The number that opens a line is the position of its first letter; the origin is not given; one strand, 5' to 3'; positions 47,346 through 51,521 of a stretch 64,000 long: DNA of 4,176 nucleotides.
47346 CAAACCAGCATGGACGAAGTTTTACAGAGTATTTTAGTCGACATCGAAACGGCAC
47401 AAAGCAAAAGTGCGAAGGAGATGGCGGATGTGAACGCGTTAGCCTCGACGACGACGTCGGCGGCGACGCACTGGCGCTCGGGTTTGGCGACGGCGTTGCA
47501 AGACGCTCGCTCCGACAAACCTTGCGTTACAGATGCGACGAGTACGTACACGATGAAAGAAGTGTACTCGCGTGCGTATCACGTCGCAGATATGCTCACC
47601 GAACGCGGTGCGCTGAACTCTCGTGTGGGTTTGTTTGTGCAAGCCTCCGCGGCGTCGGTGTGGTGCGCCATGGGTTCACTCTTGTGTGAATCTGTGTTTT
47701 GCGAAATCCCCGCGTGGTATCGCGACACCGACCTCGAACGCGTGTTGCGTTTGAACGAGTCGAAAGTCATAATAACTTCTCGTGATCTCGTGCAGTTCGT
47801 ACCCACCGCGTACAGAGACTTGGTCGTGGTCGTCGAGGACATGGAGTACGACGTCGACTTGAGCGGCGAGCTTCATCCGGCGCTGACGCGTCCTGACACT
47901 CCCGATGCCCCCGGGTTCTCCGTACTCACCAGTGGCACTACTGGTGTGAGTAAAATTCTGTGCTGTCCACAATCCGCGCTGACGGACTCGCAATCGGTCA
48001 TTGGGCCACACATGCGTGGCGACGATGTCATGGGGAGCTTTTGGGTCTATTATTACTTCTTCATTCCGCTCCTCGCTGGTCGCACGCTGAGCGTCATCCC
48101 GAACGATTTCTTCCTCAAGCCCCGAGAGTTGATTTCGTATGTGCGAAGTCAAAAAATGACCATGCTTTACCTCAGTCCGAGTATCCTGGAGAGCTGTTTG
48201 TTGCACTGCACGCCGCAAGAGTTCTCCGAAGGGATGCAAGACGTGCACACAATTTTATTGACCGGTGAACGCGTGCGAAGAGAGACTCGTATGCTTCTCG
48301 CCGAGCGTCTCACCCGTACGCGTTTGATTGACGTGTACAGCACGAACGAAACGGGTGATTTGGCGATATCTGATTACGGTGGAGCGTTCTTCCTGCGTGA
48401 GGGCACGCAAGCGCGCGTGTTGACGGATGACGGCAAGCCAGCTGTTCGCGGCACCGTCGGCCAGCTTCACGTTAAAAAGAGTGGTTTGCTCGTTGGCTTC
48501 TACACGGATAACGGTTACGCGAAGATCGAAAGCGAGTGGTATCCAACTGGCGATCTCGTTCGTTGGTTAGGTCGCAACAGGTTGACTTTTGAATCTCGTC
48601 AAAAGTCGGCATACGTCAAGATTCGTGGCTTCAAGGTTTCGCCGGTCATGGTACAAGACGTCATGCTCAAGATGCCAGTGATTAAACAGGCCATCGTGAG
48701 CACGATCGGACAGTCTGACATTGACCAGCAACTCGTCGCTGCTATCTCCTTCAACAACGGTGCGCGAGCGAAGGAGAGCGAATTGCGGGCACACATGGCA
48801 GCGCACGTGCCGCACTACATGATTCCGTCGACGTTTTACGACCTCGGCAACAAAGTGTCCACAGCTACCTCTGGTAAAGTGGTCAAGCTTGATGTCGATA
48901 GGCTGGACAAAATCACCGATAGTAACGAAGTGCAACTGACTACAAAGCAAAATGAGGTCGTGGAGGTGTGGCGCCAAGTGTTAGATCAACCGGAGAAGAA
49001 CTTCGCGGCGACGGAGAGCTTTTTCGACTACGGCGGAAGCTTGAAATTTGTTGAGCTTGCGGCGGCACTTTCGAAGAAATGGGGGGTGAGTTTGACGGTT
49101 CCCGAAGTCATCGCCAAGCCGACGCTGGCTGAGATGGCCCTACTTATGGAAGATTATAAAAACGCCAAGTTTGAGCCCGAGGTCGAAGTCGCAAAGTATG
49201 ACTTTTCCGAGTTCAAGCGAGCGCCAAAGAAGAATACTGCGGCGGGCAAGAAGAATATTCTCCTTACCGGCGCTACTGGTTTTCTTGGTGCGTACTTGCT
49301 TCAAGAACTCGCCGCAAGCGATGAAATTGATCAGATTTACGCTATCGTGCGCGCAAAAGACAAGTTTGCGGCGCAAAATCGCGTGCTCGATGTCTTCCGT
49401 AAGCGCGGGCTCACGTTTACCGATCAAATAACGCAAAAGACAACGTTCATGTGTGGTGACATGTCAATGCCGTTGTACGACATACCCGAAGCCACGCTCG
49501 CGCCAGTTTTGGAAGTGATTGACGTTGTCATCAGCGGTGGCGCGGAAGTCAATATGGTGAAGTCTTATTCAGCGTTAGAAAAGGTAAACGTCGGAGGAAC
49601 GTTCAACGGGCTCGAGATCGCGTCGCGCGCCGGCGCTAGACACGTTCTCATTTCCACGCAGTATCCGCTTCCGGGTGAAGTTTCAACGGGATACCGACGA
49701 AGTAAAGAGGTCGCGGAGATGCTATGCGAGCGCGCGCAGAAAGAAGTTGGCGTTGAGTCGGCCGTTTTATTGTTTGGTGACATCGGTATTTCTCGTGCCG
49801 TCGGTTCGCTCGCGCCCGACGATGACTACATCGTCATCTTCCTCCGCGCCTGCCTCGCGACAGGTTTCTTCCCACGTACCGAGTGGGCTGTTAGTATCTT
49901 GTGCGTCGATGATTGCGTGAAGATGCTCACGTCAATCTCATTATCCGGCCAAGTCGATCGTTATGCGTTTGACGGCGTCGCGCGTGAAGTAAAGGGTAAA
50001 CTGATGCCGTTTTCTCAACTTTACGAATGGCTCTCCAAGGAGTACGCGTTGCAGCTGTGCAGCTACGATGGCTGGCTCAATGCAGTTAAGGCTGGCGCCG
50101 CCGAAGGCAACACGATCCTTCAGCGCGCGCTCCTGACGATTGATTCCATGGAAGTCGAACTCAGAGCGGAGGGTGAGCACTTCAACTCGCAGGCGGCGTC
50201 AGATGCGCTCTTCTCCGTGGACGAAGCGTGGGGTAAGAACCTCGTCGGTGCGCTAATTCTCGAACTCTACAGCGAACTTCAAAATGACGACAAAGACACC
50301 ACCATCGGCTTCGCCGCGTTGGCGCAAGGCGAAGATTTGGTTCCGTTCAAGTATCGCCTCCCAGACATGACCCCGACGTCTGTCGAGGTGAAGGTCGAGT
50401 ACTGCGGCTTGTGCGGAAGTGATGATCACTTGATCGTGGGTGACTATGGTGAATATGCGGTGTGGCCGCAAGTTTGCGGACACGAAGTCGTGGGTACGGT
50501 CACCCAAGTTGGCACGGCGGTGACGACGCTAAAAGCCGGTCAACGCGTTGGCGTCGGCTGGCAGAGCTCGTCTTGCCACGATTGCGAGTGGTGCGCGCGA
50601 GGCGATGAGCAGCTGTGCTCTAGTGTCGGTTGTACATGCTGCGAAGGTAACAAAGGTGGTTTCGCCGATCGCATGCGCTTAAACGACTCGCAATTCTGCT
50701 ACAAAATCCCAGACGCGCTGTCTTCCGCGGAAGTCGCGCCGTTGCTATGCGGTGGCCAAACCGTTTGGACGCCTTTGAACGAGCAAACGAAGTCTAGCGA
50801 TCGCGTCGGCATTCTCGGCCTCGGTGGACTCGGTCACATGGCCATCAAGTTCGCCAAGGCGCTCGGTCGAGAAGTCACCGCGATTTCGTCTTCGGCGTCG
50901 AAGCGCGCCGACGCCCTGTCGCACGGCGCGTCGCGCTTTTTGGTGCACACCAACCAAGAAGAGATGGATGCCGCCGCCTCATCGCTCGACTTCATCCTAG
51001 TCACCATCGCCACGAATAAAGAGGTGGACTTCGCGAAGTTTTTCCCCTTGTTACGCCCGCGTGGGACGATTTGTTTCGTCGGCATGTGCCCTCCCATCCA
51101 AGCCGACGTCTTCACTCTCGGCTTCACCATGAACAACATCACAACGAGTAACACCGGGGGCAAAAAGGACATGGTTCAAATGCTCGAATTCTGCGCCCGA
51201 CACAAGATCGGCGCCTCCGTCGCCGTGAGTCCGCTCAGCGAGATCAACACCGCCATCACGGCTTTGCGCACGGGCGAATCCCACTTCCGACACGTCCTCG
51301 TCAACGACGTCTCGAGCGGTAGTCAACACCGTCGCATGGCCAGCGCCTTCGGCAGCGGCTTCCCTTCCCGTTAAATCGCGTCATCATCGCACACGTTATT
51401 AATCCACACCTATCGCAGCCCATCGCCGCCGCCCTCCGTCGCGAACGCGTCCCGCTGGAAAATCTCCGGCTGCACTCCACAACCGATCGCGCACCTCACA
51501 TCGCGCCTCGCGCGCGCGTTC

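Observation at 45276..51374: Intronless 2032-aa megaenzyme fusing a PAPS-type sulfotransferase with an NRPS-like carboxylic acid reductase and an alcohol dehydrogenase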

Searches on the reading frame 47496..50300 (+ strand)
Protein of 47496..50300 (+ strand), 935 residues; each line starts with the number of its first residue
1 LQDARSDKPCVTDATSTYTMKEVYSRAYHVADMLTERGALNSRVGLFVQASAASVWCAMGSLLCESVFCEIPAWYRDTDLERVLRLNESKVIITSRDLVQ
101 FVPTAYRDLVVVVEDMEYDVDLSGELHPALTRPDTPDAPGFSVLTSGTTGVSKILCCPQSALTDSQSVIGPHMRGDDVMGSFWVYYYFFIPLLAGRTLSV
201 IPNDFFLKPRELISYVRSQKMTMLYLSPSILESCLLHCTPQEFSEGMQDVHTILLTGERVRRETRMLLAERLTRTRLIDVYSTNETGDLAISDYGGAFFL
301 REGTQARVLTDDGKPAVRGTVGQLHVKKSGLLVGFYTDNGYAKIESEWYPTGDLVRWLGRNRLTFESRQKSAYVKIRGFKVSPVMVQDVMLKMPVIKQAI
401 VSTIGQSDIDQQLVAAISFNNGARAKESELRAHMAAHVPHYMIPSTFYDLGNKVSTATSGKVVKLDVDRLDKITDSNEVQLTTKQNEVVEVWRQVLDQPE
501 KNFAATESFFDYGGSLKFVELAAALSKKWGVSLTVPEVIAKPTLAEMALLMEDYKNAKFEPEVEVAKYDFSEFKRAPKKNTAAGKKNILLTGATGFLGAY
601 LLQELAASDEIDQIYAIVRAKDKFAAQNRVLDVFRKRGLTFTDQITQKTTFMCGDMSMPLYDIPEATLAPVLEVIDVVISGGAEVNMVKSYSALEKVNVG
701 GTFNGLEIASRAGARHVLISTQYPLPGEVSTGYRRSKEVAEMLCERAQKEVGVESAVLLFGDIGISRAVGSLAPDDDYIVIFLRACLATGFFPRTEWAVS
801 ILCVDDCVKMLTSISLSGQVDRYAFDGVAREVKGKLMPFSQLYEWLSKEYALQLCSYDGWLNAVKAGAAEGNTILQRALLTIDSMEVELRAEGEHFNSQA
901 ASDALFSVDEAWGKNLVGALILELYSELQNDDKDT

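Call 66: search_solved_structures(query=window:47496-50300:+, max_evalue=1e-10)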
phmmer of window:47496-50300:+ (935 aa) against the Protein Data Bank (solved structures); distinct sequences matched with E-value up to 1e-10: 30.
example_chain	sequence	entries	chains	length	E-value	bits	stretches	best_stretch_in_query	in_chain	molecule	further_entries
5u89_A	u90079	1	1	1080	2e-24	89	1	18-564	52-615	Amino acid adenylation domain protein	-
6mfz_A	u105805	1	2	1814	3e-22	81.9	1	7-566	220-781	Linear gramicidin synthase subunit A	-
9bfd_A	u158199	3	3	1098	3e-21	78.6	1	11-552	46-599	Tyrocidine synthase 1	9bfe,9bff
9be3_A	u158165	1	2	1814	4.7e-21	77.9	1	7-565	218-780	Linear gramicidin synthase subunit A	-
9meh_A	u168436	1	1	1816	4.7e-21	77.9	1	7-565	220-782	Linear gramicidin synthase subunit A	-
8xjz_C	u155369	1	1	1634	7.8e-21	77.2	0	128-548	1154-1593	Peptide synthetase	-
9be4_A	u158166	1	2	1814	9.9e-21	76.8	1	7-565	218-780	Linear gramicidin synthase subunit A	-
4u7w_A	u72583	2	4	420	5.1e-20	74.5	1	584-885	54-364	MxaA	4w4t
9bfd_B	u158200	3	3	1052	9.6e-20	73.6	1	17-552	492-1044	Tyrocidine synthase 2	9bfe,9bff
8jbr_A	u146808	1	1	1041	1.8e-19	72.7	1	16-554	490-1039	McyA protein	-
2vsq_A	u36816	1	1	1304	3.4e-19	71.7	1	3-550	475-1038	SURFACTIN SYNTHETASE SUBUNIT 3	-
6mfy_A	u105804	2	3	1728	1.4e-18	69.7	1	7-566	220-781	Linear gramicidin synthase subunit A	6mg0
9x29_A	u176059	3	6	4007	5e-18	67.9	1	349-705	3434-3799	PKS-NRPS hybrid synthetase psoA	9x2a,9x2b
9x2c_A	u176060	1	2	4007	1e-17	66.9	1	349-705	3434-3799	PKS-NRPS hybrid synthetase psoA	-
8v1x_A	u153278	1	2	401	4.9e-17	64.6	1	580-867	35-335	Type I polyketide synthase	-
5msc_A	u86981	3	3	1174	1.6e-11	46.4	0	586-750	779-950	Carboxylic acid reductase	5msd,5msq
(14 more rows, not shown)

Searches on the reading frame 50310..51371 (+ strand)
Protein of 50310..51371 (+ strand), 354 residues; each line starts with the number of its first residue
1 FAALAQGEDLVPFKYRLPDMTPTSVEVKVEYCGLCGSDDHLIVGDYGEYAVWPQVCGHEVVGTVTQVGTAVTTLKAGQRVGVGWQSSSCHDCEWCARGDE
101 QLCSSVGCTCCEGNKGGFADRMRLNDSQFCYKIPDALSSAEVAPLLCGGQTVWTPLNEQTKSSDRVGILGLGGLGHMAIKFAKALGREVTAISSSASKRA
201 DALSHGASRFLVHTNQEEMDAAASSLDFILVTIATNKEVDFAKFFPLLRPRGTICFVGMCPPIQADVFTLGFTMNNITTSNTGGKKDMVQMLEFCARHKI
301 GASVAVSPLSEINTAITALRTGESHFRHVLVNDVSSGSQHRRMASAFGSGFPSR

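Call 67: search_solved_structures(query=window:50310-51371:+, max_evalue=1e-20)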
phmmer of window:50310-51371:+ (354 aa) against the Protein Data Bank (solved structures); distinct sequences matched with E-value up to 1e-20: 44.
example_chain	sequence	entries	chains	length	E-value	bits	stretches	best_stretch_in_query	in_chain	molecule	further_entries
6c49_A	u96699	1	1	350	5.2e-70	239.4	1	1-333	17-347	Alcohol dehydrogenase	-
7bu2_A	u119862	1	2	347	6.3e-63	216.1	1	2-340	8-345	Alcohol dehydrogenase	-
7bu3_B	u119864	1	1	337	2.1e-62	214.4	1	2-333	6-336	Alcohol dehydrogenase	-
7bu3_A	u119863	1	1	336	4.5e-62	213.3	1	2-330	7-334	Alcohol dehydrogenase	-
1yqd_A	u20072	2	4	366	2.3e-61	210.9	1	2-330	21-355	sinapyl alcohol dehydrogenase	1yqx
5z0c_A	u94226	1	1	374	8e-61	209.2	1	9-333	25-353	Nerol dehydrogenase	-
5vkt_A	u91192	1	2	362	5.8e-60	206.3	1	9-335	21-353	Cinnamyl alcohol dehydrogenases (SbCAD4)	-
7cgu_A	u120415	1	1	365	1.2e-58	202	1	4-330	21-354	Alcohol dehydrogenase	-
6k3g_B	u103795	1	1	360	1.1e-56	195.5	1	9-330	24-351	10-hydroxygeraniol oxidoreductase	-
6kj5_A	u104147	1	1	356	1.2e-56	195.5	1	9-330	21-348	10-hydroxygeraniol dehydrogenase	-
5h83_A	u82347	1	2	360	7e-56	192.9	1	10-330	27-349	heteroyohimbine synthase HYS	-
5fi3_A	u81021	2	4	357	1e-54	189.1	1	12-330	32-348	Tetrahydroalstonine synthase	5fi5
2cf5_A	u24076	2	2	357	2.7e-52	181.1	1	9-330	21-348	CINNAMYL ALCOHOL DEHYDROGENASE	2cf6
1uuf_A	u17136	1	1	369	7e-50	173.2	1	10-332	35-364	ZINC-TYPE ALCOHOL DEHYDROGENASE-LIKE PROTEIN YAHK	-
8b1v_A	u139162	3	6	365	1.4e-49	172.2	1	10-330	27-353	Dihydroprecondylocarpine acetate synthase 2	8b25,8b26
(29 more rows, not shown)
